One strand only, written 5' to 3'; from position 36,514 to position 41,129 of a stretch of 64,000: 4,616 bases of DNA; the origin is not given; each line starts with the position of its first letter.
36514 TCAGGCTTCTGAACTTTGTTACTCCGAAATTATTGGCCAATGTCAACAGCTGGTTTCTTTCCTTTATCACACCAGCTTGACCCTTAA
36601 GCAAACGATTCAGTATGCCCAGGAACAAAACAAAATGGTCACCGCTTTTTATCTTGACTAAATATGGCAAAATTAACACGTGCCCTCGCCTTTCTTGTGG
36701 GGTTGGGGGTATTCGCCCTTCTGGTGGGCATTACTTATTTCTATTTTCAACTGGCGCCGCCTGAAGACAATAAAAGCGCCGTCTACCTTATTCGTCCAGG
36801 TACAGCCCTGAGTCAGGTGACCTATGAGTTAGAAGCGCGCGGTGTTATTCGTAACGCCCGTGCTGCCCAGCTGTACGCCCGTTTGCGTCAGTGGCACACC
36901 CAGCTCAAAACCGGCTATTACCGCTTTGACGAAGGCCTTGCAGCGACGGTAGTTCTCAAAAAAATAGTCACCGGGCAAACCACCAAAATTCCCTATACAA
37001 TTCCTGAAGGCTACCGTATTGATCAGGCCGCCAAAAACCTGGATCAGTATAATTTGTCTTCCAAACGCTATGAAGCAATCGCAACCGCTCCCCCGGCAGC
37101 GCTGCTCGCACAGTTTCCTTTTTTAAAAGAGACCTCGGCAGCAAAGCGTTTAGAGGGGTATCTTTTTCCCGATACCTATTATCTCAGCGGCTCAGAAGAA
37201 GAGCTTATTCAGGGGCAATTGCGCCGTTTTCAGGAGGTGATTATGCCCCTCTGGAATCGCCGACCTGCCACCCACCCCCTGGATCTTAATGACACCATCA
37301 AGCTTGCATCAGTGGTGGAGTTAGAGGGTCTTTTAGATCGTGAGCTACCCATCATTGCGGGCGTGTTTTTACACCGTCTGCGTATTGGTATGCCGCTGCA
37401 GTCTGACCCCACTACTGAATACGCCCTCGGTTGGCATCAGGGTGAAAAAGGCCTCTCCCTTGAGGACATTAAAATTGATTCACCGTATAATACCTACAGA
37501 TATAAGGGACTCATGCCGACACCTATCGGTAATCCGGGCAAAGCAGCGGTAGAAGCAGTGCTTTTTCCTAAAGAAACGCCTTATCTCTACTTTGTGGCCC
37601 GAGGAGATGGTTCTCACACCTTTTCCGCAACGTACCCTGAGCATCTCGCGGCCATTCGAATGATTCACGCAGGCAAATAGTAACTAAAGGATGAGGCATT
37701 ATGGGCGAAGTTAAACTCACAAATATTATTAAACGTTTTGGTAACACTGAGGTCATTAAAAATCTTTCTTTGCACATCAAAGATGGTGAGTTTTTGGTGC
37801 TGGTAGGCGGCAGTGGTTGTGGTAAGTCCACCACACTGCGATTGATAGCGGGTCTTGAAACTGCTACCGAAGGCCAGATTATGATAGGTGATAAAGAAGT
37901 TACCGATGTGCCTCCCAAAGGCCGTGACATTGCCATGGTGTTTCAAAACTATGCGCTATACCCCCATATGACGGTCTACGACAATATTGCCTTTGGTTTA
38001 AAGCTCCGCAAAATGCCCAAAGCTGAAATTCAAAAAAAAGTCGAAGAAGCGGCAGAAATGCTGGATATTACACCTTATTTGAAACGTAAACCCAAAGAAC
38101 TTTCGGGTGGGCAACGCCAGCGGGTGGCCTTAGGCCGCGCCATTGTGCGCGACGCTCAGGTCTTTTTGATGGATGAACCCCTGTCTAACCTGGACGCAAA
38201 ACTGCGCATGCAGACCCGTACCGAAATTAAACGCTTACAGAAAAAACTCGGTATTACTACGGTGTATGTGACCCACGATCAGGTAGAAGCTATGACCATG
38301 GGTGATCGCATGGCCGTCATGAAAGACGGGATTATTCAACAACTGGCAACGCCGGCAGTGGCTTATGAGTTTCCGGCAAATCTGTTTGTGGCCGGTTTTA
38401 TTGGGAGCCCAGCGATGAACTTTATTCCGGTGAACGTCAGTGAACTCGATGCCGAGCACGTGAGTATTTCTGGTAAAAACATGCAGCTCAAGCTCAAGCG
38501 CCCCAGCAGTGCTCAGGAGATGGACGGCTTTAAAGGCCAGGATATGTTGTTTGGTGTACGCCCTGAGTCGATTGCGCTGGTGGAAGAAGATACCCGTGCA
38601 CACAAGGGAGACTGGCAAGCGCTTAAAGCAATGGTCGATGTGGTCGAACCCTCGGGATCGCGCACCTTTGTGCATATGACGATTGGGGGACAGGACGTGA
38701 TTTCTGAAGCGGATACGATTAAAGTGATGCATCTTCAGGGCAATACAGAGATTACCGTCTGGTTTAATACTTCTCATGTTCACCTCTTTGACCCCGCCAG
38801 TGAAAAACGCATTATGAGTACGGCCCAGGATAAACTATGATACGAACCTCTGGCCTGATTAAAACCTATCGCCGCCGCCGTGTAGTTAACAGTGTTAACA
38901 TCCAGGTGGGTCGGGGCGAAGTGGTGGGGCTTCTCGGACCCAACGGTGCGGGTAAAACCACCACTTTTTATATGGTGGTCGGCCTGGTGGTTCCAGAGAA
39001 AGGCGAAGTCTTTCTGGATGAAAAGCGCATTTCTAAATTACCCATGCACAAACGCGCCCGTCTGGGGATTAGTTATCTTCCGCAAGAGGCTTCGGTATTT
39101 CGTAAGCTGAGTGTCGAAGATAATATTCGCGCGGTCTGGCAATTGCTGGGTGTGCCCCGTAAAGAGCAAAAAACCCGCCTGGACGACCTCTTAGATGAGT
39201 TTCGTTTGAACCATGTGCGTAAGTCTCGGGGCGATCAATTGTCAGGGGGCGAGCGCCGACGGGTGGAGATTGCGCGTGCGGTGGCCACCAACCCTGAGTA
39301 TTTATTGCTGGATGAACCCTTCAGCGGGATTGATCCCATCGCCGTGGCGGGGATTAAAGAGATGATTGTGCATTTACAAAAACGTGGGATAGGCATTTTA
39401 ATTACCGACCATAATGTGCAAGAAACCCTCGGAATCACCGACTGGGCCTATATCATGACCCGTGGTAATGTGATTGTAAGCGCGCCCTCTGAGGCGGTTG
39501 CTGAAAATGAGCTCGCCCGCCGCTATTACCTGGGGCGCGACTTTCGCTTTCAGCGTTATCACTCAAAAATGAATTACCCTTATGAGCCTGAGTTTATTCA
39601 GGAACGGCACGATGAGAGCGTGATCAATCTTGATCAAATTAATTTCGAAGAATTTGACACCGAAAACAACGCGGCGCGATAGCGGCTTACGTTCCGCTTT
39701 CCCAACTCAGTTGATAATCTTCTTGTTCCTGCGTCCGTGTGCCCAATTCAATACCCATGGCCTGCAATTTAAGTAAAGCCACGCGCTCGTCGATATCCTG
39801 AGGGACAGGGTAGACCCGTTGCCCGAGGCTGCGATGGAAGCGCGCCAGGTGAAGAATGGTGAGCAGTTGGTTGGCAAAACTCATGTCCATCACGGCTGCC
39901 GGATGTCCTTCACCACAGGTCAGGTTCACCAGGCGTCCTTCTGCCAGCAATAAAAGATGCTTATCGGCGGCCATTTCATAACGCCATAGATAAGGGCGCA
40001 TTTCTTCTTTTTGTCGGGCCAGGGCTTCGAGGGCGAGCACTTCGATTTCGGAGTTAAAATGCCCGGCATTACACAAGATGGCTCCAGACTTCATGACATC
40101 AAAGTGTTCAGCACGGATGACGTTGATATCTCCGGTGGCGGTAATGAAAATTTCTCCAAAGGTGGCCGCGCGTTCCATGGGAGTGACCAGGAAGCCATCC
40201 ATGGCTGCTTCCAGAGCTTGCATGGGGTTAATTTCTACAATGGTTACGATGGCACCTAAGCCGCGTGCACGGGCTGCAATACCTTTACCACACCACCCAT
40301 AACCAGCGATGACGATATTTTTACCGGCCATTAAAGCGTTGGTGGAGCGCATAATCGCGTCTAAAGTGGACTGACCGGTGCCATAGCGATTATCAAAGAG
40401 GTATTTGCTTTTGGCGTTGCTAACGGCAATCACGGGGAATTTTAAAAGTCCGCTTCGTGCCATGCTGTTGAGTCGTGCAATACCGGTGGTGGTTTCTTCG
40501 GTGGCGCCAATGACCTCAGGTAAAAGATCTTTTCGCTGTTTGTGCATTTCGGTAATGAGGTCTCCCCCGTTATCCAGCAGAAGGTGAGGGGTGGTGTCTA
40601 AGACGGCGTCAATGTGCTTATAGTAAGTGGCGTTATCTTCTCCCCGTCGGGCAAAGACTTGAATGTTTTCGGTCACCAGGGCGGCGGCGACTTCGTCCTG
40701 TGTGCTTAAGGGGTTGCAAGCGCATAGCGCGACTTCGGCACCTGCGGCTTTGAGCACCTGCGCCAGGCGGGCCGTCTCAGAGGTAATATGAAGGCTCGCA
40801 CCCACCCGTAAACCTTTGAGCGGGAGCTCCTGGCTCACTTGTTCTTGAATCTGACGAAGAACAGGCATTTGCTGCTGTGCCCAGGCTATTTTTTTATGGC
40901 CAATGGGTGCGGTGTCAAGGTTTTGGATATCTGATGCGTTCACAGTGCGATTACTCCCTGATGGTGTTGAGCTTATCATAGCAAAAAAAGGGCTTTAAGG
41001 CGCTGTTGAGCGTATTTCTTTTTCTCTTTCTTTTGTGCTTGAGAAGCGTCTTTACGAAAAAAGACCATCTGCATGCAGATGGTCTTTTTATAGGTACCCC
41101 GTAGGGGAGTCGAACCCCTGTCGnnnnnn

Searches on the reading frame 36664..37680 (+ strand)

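Call 83: search_protein_families(library=pfam, proteins=[window:36664-37680:+], max_evalue=0.001)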
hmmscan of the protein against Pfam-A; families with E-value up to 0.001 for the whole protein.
window:36664-37680:+ (338 aa): 1 family
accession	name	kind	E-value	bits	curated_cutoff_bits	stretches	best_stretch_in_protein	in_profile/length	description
PF02618.21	YceG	-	4.6e-76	256.3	32.4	1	43-332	3-274/275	YceG-like family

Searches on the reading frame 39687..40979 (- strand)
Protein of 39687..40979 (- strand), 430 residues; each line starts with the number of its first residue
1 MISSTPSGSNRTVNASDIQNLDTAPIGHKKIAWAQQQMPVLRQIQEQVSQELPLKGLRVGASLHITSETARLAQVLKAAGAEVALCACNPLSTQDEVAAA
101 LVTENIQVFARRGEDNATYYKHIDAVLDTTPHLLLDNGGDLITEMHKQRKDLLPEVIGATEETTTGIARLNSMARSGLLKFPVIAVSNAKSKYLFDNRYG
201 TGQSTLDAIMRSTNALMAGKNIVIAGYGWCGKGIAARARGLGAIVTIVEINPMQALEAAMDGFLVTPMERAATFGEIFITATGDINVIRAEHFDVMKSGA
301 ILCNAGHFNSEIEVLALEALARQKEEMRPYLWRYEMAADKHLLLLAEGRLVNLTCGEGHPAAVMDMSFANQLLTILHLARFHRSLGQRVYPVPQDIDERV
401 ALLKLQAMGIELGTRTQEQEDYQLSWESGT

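Call 83: search_protein_families(library=pfam, proteins=[window:39687-40979:-], max_evalue=0.001)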
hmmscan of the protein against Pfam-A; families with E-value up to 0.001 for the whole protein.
window:39687-40979:- (430 aa): 3 families
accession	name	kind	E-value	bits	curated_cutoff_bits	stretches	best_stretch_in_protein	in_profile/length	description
PF05221.23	AdoHcyase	-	3.3e-59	200.9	25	2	18-148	4-139/299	S-adenosyl-L-homocysteine hydrolase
PF00670.27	AdoHcyase_NAD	-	5e-53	180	27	1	197-357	1-161/162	S-adenosyl-L-homocysteine hydrolase, NAD binding domain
PF02826.25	2-Hacid_dh_C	-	6e-06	26.2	25.1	1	216-307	33-128/178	D-isomer specific 2-hydroxyacid dehydrogenase, NAD binding domain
